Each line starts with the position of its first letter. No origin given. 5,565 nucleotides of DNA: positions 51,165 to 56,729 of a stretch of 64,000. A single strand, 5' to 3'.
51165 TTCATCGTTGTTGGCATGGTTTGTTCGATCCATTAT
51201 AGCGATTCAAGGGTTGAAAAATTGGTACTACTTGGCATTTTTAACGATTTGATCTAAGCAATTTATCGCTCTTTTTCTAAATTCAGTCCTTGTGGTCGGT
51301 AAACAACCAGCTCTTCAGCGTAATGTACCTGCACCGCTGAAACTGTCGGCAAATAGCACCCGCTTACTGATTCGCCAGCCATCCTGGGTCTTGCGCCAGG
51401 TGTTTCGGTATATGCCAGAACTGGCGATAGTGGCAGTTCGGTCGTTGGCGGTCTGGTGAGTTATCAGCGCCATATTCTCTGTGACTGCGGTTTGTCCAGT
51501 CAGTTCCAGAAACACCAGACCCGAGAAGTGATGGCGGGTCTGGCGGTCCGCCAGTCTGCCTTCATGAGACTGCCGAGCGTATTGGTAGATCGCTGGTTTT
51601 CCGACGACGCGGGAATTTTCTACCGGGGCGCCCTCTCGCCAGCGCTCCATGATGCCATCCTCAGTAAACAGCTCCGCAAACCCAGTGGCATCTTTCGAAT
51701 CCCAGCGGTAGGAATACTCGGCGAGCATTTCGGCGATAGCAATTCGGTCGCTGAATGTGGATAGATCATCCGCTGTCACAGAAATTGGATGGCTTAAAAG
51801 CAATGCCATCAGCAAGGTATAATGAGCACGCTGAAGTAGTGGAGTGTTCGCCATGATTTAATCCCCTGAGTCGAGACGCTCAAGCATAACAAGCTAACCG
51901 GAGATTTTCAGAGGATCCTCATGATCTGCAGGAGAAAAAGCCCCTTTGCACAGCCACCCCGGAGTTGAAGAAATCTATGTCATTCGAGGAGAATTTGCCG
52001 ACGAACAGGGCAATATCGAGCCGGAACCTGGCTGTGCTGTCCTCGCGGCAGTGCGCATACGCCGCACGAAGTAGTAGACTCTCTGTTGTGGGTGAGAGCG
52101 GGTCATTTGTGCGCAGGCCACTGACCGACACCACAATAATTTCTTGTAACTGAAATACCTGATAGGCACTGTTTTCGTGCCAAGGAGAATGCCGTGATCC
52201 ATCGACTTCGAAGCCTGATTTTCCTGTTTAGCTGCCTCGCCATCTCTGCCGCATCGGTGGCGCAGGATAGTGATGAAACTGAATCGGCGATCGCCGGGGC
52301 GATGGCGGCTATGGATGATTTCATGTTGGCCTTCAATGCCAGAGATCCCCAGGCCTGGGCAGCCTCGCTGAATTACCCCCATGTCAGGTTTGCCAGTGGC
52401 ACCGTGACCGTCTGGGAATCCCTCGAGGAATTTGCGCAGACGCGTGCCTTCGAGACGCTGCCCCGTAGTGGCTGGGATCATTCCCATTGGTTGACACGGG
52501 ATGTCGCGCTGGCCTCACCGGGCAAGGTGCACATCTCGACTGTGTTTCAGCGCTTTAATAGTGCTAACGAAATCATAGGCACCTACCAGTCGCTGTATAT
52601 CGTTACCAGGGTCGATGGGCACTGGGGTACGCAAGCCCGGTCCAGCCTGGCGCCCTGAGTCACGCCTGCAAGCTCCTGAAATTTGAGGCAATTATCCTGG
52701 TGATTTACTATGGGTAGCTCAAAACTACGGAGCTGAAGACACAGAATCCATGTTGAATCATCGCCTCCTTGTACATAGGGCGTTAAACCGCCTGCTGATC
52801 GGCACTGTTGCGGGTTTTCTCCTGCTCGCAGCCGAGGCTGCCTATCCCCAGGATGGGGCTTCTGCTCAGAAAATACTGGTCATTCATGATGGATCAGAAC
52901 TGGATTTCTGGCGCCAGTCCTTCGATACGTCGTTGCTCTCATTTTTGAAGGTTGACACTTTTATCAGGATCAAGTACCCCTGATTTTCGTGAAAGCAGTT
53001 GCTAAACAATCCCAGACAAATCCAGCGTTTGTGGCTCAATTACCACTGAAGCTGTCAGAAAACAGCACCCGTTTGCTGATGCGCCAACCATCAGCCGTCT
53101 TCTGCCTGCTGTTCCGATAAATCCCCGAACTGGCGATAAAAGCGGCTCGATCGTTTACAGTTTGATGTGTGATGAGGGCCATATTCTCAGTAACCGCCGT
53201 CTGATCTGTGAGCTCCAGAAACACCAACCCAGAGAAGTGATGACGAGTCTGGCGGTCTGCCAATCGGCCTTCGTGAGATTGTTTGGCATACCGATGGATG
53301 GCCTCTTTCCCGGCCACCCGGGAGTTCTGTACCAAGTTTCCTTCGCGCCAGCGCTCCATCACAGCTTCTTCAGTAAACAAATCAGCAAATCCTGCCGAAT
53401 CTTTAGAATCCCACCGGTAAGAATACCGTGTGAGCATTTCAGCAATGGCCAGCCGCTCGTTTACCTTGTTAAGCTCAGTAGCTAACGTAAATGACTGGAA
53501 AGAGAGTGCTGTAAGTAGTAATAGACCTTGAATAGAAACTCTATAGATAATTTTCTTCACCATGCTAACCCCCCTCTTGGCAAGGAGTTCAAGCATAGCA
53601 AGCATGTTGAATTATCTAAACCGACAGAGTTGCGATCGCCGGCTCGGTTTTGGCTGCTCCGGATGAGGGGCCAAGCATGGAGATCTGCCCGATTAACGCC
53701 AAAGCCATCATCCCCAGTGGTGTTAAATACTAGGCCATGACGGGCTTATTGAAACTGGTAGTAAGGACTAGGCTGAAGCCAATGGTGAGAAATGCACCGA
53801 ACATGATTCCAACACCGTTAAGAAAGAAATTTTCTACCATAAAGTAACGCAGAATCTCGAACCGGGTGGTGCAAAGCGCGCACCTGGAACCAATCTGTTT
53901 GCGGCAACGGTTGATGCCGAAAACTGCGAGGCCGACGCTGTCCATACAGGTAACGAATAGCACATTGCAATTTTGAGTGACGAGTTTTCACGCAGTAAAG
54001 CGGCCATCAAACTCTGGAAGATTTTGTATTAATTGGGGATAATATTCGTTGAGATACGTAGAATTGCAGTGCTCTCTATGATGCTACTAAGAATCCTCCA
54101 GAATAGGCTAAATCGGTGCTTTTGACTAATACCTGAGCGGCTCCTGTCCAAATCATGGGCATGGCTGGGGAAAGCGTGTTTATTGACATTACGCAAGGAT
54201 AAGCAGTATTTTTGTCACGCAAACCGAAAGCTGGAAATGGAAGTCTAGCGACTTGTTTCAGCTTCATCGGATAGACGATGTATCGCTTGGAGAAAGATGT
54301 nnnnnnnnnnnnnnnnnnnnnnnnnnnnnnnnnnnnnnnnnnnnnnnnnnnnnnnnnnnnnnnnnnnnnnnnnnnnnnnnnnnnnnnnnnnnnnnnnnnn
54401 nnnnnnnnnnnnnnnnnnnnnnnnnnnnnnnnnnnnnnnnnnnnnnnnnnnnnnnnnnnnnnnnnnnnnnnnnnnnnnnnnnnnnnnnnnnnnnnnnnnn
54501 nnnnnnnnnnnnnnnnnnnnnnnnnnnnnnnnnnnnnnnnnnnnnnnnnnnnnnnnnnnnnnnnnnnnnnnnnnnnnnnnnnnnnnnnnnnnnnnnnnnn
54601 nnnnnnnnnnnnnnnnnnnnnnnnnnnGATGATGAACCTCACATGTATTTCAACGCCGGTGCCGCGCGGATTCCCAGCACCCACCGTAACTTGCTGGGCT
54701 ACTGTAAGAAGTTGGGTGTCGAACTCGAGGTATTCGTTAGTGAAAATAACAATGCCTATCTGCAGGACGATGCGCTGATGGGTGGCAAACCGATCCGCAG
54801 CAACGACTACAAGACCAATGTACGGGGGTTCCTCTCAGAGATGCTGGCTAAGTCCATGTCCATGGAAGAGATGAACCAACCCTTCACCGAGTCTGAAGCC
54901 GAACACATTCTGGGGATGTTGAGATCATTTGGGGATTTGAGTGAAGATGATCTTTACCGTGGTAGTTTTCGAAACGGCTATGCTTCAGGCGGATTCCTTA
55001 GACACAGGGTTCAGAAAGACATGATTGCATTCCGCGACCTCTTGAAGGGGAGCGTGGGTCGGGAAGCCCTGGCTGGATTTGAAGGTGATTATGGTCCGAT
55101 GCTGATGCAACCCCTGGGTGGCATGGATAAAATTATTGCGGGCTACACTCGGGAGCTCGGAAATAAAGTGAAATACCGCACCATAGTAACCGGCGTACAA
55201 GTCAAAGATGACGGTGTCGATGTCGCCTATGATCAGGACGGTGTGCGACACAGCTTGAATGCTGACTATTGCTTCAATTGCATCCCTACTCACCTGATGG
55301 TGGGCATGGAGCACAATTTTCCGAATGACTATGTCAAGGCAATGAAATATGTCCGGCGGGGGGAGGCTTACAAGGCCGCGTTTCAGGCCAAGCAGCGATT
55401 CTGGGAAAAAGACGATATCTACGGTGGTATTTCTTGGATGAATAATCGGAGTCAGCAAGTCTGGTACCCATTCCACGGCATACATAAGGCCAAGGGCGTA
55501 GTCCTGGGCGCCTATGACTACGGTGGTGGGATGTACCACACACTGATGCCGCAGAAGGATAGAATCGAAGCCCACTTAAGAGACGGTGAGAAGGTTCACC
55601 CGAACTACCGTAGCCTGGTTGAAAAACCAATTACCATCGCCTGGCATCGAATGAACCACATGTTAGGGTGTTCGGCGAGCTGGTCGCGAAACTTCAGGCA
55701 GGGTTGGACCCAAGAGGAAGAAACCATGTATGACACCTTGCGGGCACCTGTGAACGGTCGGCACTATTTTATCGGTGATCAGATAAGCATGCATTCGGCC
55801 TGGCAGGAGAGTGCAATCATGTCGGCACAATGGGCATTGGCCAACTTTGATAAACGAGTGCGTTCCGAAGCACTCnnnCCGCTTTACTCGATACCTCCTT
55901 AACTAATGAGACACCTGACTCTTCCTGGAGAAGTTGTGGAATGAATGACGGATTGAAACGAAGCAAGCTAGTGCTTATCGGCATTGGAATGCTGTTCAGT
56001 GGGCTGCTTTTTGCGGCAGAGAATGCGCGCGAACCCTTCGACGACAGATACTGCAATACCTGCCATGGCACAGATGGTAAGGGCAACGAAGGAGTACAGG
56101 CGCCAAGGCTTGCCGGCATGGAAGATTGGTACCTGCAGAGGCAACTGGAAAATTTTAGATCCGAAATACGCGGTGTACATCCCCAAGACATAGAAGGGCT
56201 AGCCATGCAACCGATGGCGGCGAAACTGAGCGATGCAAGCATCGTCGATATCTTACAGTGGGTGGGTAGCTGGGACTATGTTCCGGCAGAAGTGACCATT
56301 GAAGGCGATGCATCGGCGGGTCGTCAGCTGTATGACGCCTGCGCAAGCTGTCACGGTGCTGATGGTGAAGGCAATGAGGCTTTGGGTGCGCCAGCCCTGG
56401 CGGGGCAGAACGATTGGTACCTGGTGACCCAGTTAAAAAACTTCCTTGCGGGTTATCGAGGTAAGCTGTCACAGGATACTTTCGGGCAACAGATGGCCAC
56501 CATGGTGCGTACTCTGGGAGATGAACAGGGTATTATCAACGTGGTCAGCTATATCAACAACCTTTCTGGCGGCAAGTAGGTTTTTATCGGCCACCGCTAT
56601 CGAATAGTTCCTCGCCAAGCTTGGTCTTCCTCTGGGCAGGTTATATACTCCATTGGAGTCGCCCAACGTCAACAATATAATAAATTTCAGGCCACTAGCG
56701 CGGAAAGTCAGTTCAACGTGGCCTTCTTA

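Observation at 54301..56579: Tat-exported flavin amine oxidase followed by a di-haem cytochrome c: a NicA2/CycN-type periplasmic amine dehydrogenase module of unknown substrate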

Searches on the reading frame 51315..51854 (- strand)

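Call 3: search_protein_families(library=pfam, proteins=[window:51315-51854:-], max_evalue=0.01)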
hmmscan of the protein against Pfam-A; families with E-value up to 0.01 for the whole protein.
window:51315-51854:- (179 aa): 4 families
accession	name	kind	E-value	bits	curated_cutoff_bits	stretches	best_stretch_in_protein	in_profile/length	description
PF13577.12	SnoaL_4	-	6.9e-21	75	24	1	34-165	3-125/126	SnoaL-like domain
PF14534.12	DUF4440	-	4.3e-05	24.4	25.2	1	44-162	5-107/107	Domain of unknown function (DUF4440)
PF00866.24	Ring_hydroxyl_B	-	0.0016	19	27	0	104-166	73-134/144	Ring hydroxylating beta subunit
PF12680.13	SnoaL_2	-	0.0041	18.1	27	1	47-126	4-70/102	SnoaL-like domain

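Call 4: search_protein_families(library=ncbifam, proteins=[window:51315-51854:-], max_evalue=0.01)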
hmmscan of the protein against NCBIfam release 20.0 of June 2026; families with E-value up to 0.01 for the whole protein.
window:51315-51854:- (179 aa): 2 families
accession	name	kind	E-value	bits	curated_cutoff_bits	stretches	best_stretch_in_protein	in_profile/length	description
NF041685.1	ant_diox_AndAd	equivalog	5.2e-07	29.4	230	1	101-168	75-142/155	anthranilate 1,2-dioxygenase small subunit AndAd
TIGR02246.1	TIGR02246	subfamily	8e-06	25.8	33.95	1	36-143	2-103/128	SgcJ/EcaC family oxidoreductase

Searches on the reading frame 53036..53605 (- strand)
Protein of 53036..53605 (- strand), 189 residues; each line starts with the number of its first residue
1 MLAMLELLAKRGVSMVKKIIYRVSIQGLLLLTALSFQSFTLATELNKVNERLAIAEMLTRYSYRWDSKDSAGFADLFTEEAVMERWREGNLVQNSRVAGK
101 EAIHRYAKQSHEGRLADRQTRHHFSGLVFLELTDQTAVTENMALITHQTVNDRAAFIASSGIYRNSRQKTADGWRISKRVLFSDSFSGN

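Call 3: search_protein_families(library=pfam, proteins=[window:53036-53605:-], max_evalue=0.01)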
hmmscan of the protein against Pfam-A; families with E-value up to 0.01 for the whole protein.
window:53036-53605:- (189 aa): 2 families
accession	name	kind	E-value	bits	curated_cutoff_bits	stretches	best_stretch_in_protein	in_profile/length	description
PF13577.12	SnoaL_4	-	8.8e-18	65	24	1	48-179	3-125/126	SnoaL-like domain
PF12680.13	SnoaL_2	-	0.00057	20.9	27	1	59-123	2-58/102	SnoaL-like domain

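Call 4: search_protein_families(library=ncbifam, proteins=[window:53036-53605:-], max_evalue=0.01)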
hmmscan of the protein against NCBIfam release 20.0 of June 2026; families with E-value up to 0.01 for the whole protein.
window:53036-53605:- (189 aa): 2 families
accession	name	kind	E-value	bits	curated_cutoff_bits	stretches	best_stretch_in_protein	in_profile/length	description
NF041685.1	ant_diox_AndAd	equivalog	6.7e-07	29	230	1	52-183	6-143/155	anthranilate 1,2-dioxygenase small subunit AndAd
TIGR02246.1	TIGR02246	subfamily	4.3e-05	23.5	33.95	1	51-140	3-84/128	SgcJ/EcaC family oxidoreductase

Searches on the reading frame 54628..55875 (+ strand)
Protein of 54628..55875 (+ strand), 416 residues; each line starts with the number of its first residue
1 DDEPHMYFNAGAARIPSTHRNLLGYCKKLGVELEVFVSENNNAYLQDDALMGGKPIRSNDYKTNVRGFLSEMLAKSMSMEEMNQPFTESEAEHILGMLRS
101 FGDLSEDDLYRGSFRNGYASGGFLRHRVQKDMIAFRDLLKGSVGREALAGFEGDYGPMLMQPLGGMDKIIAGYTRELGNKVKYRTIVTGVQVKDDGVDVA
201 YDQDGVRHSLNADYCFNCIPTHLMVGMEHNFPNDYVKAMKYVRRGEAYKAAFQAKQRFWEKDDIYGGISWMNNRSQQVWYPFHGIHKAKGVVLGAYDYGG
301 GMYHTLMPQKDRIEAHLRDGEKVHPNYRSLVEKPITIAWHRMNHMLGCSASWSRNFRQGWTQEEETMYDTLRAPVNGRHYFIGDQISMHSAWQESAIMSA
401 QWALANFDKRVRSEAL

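Call 57: search_solved_structures(query=window:54628-55875:+, max_evalue=10)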
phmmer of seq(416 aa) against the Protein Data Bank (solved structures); distinct sequences matched with E-value up to 10: 24.
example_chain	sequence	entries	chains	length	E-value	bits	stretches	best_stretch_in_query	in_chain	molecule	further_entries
2jae_A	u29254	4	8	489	5.2e-57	197.3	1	5-415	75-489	L-AMINO ACID OXIDASE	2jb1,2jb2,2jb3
3kve_A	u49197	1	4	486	7.7e-16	61.7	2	161-404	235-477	L-amino acid oxidase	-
9rum_A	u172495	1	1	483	9.9e-16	61.3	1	6-406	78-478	Tetrapodal ancestor of L-amino acid oxidase: Q225A mutant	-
9qs1_A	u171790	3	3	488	1.1e-15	61.2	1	6-406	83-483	Tetrapodal ancestor of L-amino acis oxidases | Tetrapodal ancestor of L-amino acid oxidases | Tetrapodal ancestor of L-amino acid oxidases co-crystallised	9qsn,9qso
1reo_A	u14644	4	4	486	2.1e-15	60.3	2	161-402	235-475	AHPLAAO | L-amino acid oxidase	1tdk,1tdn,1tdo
9run_A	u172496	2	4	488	2.6e-15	60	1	6-406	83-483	Tetrapodal ancestor of L-amino acid oxidase: Q225H-W377I double mutant | Tetrapodal ancestor of L-amino acid oxidases: W377I mutant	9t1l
9rvj_A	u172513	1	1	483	2.6e-15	59.9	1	6-406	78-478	Tetrapodal ancestor of L-amino acid oxidase: Q225H - W377I double mutant with phenylalanin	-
1f8r_A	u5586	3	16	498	5.8e-15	58.8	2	162-401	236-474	L-AMINO ACID OXIDASE | L-amino-acid oxidase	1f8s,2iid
4e0v_A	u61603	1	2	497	3.2e-14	56.4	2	161-400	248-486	L-amino-acid oxidase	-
5z2g_A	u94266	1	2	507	6.5e-14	55.3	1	2-404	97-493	L-amino acid oxidase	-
5ts5_A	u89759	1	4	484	8.4e-14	55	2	161-403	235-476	Amine oxidase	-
9t73_B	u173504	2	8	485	2.3e-11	46.9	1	6-406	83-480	Tetrapodal ancestor of L-amino acid oxidases: I224A-Q225H-P361-PREGA-L367 bound to phenyla | Tetrapodal ancestor of L-amino acid oxidase: I224A-Q225H-P361-PREGA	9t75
9rvh_A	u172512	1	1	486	2.6e-11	46.8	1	6-407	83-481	Tetrapodal ancestor of L-amino acid oxidase: Q225A-Loop (P361-PREGA-L367) mutant with phen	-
8jpw_A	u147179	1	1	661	0.00032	23.4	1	263-402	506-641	L-glutamate oxidase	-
7e0c_A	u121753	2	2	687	0.00046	22.9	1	263-402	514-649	L-glutamate oxidase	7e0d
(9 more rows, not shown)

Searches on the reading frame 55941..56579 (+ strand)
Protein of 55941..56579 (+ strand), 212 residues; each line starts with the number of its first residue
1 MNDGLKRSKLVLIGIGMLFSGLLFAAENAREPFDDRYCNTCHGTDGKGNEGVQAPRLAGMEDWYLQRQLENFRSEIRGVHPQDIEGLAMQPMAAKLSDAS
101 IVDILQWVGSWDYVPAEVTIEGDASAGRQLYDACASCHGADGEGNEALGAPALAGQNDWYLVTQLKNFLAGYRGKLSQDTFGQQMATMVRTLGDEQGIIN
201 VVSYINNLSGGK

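Call 3: search_protein_families(library=pfam, proteins=[window:55941-56579:+], max_evalue=0.01)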
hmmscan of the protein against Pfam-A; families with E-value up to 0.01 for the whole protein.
window:55941-56579:+ (212 aa): 5 families
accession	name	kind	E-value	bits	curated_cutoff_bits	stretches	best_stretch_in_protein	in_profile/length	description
PF00034.26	Cytochrom_C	-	3.5e-23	83.2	21.3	2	125-208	2-89/90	Cytochrome c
PF13442.11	Cytochrome_CBB3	-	1.3e-12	48.3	27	2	36-108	12-68/68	Cytochrome C oxidase, cbb3-type, subunit III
PF09699.15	Paired_CXXCH_1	-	0.00063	19.8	20.6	0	32-52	3-23/41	Doubled CXXCH motif (Paired_CXXCH_1)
PF21342.2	SoxA-TsdA_cyt-c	-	0.00068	20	27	0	36-100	15-83/88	SoxA/TsdA, cytochrome c domain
PF09086.16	DUF1924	-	0.0049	17.6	22.5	0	132-142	27-37/96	Domain of unknown function (DUF1924)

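Call 4: search_protein_families(library=ncbifam, proteins=[window:55941-56579:+], max_evalue=0.01)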
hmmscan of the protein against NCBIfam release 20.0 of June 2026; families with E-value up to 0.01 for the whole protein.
window:55941-56579:+ (212 aa): 11 families
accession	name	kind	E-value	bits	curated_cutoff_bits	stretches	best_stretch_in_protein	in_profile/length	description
TIGR00782.1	ccoP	equivalog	1.8e-16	60.3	179.95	1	33-211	113-284/285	cytochrome-c oxidase, cbb3-type subunit III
NF049874.1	PdsA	exception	1.6e-11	44.4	330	1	13-175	5-171/198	periplasmic diheme shuttle PdsA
NF011054.0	PRK14486.1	equivalog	2.8e-11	43.5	447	2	27-110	216-289/294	putative bifunctional cbb3-type cytochrome c oxidase subunit II/cytochrome c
NF050122.1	bc1_QcrC_actin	exception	2.1e-09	37.1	200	1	122-211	39-120/253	cytochrome bc1 complex diheme cytochrome c subunit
NF045773.1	cytochro_C550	exception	6.2e-08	32.6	125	0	128-180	53-103/118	cytochrome c550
NF045774.1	cytochro_C551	exception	1.1e-05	25.4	118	0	123-154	38-67/110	cytochrome c551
TIGR04485.1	thiosulf_SoxX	equivalog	0.001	19.7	61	0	38-69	5-38/78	sulfur oxidation c-type cytochrome SoxX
TIGR03874.1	4cys_cytochr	equivalog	0.0011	18.8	161.75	0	128-159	38-67/143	c-type cytochrome, methanol metabolism-related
TIGR02603.1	CxxCH_TIGR02603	domain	0.0014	18.6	68.15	0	122-155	1-33/134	putative heme-binding domain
TIGR01904.2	GSu_C4xC__C2xCH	domain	0.0029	17.3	27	0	130-146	48-64/73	CxxxxCH/CxxCH domain c-type cytochrome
TIGR03508.1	decahem_SO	subfamily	0.0055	16.2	192.2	0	25-55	24-54/258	DmsE family decaheme c-type cytochrome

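Call 6: search_solved_structures(query=window:55941-56579:+, max_evalue=0.001)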
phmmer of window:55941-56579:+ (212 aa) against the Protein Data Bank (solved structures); distinct sequences matched with E-value up to 0.001: 18.
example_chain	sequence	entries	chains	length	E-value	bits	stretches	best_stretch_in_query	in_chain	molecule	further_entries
1etp_A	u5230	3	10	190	1.4e-14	57.7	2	122-209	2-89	CYTOCHROME C4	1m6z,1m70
5lo9_A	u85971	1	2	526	1.5e-13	54.2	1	121-179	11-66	Cytochrome C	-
6q2u_A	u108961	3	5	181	2e-13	53.9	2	122-176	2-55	Cytochrome c4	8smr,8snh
6xkx_p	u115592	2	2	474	1.5e-12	50.9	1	27-155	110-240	Cbb3-type cytochrome c oxidase subunit CcoP,Cytochrome c-type cyt cy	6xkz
1h1o_A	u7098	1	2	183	2.4e-10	43.8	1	36-175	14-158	CYTOCHROME C-552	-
3mk7_C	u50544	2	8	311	1.3e-09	41.4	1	36-172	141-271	Cytochrome c oxidase, cbb3-type, subunit P | Cbb3-type cytochrome c oxidase subunit CcoP1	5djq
6xkw_p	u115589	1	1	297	1.7e-09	41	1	27-159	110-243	Cbb3-type cytochrome c oxidase subunit CcoP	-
8uf3_A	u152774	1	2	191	4.9e-09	39.5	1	37-184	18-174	Cytochrome C4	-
2zzs_A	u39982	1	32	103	1.1e-08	38.3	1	119-208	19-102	Cytochrome c554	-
8yts_A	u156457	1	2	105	5.2e-08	36.2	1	122-206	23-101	Cytochrome C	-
8snh_G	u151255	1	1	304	1e-06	31.9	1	36-158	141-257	Cbb3-type cytochrome c oxidase subunit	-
1cno_A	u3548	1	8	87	1.7e-06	31.2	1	122-187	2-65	CYTOCHROME C552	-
4o1w_A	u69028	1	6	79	1.8e-06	31.1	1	122-175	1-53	Cytochrome c552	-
8smr_G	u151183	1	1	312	6.1e-06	29.4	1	37-154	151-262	Cbb3-type cytochrome c oxidase subunit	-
9g83_v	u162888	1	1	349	3.3e-05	27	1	35-211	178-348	Cbb3-type cytochrome c oxidase subunit CcoP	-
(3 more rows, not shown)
